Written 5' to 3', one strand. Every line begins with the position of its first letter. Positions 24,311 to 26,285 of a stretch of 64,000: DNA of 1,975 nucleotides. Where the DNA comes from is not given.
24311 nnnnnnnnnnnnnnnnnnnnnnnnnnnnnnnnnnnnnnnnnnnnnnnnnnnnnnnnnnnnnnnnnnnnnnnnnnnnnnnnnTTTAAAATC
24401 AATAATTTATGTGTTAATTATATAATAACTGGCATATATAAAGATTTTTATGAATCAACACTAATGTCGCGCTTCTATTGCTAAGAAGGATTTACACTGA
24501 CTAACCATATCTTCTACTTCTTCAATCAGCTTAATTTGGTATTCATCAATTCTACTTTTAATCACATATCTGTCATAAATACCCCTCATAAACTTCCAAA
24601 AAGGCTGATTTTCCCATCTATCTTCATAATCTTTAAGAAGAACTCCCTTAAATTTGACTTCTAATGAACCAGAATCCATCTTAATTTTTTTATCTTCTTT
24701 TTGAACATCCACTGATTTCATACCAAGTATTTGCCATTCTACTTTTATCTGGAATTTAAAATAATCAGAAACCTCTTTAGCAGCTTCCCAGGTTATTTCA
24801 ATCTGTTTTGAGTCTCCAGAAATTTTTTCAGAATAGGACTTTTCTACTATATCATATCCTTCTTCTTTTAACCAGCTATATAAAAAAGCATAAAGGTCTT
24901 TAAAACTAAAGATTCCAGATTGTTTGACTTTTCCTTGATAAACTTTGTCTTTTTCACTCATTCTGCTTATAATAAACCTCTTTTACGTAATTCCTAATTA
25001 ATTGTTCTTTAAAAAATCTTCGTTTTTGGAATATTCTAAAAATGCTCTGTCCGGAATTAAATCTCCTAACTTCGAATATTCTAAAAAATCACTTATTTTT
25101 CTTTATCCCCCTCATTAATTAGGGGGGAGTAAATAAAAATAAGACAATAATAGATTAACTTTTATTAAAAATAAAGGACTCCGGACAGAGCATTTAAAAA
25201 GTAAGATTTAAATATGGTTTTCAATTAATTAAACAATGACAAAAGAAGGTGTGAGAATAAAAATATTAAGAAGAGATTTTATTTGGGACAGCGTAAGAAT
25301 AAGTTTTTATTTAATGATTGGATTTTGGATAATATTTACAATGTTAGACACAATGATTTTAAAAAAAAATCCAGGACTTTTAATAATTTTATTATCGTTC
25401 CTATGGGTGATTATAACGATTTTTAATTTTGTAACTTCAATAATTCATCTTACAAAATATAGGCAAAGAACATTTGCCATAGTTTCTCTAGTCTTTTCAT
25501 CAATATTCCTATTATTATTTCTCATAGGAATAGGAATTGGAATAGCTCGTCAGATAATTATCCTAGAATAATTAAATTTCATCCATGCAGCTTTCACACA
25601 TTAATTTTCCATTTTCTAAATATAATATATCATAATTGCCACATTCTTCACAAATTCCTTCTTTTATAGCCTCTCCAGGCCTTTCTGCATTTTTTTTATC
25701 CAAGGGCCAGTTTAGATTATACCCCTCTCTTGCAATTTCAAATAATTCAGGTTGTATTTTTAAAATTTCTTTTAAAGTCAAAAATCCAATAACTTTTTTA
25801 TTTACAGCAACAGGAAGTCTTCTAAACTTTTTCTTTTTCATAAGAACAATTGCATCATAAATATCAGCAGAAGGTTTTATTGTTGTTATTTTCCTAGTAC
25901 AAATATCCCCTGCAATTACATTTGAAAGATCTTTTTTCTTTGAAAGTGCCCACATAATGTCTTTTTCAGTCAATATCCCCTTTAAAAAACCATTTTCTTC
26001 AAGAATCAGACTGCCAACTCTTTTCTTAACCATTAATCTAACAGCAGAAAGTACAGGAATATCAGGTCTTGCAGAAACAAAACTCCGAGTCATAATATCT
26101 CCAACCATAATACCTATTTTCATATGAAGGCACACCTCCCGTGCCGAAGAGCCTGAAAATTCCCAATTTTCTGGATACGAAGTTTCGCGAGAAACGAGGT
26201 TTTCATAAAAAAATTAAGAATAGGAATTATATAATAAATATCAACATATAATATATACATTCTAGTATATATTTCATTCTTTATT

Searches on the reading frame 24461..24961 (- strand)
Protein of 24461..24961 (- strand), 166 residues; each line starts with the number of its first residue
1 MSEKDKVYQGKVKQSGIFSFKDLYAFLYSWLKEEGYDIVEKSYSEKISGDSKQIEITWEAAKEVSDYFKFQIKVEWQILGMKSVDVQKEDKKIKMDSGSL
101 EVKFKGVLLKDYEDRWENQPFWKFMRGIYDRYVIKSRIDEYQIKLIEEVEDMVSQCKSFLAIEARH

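Call 16: search_protein_families(library=pfam, proteins=[window:24461-24961:-], max_evalue=0.01)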
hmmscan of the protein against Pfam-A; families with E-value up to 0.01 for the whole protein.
window:24461-24961:- (166 aa): 0 families

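Call 46: find_encoding_contigs(protein=window:24461-24961:-, flank=3000, max_places=8)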
Protein window:24461-24961:- (166 aa): 23 contigs read that carry it; 8 places shown.
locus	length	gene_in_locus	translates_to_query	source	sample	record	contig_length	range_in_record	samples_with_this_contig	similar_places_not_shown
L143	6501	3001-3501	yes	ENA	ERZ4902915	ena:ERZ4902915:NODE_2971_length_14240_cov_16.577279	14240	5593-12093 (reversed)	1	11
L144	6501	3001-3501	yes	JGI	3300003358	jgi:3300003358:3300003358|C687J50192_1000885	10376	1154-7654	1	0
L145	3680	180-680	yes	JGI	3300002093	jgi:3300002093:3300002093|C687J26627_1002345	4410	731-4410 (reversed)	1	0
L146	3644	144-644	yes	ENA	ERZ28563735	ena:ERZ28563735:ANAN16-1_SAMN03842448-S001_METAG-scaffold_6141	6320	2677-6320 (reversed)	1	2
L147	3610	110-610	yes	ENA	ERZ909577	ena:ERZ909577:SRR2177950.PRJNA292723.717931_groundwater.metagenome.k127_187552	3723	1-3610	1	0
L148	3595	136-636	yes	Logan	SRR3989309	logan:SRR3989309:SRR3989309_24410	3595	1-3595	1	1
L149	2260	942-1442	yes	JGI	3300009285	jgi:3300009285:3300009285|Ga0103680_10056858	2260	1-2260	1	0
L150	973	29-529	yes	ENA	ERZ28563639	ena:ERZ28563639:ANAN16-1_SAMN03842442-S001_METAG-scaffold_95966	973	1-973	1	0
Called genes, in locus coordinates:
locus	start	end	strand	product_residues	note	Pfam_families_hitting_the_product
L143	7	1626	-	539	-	PF00118:Cpn60_TCP1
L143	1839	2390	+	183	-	PF00571:CBS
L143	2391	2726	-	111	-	-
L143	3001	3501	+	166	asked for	-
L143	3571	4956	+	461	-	-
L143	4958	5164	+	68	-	-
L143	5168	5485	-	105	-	PF12973:Cupin_7, PF16867:DMSP_lyase (weak), PF07883:Cupin_2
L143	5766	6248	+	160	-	PF07876:Dabb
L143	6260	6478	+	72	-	-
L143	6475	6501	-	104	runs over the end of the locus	-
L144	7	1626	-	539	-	PF00118:Cpn60_TCP1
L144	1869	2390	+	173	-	PF00571:CBS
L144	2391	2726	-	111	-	-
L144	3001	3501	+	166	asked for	-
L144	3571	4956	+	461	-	-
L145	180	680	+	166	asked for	-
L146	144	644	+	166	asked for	-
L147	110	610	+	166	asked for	-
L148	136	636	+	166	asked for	-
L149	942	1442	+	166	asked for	-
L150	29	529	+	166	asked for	-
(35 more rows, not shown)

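Call 65: find_homologous_proteins(query=window:24461-24961:-, max_evalue=1e-10)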
Query window:24461-24961:- (166 aa): 176 proteins with E <= 1e-10 among 187 candidates; the best 120 are listed.
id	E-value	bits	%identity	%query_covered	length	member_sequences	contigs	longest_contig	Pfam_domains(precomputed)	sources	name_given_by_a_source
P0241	9.4e-101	352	100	100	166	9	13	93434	-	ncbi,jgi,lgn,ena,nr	ncbi:hypothetical protein J4218_02970 [Candidatus Pacearchaeota archaeon]|nr:hypothetical protein [C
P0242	9.4e-95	333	91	100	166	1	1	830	-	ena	-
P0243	4.2e-93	328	90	100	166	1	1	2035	-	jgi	-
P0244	3.4e-87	308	78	100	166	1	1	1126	-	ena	-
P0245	2.5e-86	306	79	100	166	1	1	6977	-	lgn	-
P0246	5.6e-84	298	76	100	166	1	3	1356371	-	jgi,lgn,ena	jgi:hypothetical protein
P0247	7.3e-80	285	72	100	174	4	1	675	-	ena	-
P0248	4.5e-79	282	72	100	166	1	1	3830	-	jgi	jgi:hypothetical protein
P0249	1.0e-77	278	72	100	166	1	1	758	-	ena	-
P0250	3.3e-77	276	72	100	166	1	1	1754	-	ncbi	-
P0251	9.1e-77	275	68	100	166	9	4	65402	-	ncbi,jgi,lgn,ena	ncbi:MAG: hypothetical protein WC979_07295 [Candidatus Pacearchaeota archaeon]|jgi:hypothetical prot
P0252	4.9e-76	272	68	99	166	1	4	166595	-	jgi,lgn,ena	-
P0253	1.2e-75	271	67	100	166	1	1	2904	-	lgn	-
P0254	3.4e-74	266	67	100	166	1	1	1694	-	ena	-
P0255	7.4e-74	265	66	100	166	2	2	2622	-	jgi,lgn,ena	jgi:hypothetical protein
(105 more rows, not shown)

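Call 66: find_encoding_contigs(protein=P0245, flank=3000, max_places=2)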
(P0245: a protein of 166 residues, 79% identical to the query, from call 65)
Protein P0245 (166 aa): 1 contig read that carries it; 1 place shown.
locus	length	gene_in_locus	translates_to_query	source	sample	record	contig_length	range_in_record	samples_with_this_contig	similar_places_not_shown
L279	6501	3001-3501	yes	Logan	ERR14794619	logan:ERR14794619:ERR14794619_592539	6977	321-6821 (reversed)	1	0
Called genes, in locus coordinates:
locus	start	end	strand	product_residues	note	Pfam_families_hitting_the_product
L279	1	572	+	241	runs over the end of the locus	?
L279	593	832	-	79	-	-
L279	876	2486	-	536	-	PF00118:Cpn60_TCP1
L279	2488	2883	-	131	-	-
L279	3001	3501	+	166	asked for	-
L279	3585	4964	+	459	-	-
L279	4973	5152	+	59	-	-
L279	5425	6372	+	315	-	PF02661:Fic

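Call 67: find_encoding_contigs(protein=P0246, flank=3000, max_places=2)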
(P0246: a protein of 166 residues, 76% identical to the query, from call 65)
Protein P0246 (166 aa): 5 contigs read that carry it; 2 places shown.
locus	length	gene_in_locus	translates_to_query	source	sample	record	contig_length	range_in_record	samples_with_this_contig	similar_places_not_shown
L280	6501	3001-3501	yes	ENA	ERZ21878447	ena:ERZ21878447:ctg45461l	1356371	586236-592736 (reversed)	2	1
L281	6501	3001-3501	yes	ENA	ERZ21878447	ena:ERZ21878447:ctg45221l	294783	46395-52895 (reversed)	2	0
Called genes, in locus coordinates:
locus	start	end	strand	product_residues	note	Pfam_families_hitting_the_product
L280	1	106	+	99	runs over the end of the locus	-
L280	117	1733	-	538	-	PF00118:Cpn60_TCP1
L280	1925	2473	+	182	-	PF00571:CBS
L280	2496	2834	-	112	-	-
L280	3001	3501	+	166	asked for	-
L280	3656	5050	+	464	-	-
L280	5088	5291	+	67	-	-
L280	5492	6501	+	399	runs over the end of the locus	PF18915:DUF5667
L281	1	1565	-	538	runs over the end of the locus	PF00118:Cpn60_TCP1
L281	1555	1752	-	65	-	-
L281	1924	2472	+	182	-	PF00571:CBS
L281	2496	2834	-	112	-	-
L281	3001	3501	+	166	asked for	-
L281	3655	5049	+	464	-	-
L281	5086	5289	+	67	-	-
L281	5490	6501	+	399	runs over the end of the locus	PF18915:DUF5667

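Call 68: find_encoding_contigs(protein=P0243, flank=3000, max_places=2)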
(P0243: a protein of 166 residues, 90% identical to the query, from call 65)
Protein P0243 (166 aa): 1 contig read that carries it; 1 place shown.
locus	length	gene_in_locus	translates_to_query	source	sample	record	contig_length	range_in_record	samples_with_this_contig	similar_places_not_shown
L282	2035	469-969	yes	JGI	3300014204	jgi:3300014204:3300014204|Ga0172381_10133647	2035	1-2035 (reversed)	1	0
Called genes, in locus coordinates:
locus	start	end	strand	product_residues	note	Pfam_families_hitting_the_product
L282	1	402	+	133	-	?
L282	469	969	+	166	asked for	-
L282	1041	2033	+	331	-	?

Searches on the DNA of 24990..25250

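Call 87: search_rna_families(source=window, start=24990, end=25250, threshold=evalue, max_evalue=1)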
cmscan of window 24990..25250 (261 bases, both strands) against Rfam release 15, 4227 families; matches with E-value up to 1: 4.
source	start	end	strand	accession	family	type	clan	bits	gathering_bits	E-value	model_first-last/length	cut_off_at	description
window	25078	25206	+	RF02528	SSRC41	Gene; sRNA;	-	23.9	60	0.51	1-111/111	no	Streptococcus sRNA SSRC41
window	25089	25179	-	RF03922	MIR2119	Gene; miRNA;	-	23.6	73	0.54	1-188/188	no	MIR2119 microRNA precursor family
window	25041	25194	+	RF04150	MIR2655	Gene; miRNA;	-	20.4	122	0.35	35-232/267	no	MIR2655 microRNA precursor family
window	25031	25149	+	RF01654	ceN82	Gene; snRNA; snoRNA; HACA-box;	-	18.8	80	0.83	1-135/135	no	Caenorhabditis snoRNA ceN82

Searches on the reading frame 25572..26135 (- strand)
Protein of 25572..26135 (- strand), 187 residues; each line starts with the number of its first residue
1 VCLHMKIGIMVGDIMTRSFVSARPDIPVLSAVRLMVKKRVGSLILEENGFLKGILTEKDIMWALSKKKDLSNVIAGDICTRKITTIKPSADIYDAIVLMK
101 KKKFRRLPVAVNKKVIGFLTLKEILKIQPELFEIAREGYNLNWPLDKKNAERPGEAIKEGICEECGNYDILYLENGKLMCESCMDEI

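Call 16: search_protein_families(library=pfam, proteins=[window:25572-26135:-], max_evalue=0.01)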
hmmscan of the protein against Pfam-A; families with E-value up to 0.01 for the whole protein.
window:25572-26135:- (187 aa): 2 families
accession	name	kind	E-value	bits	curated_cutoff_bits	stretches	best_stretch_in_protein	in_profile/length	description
PF00571.33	CBS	-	1.7e-28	99.1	24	2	11-65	1-56/57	CBS domain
PF11781.13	Zn_ribbon_RRN7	-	0.0047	17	27.1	1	157-183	2-27/32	Zinc-finger of RNA-polymerase I-specific TFIIB, Rrn7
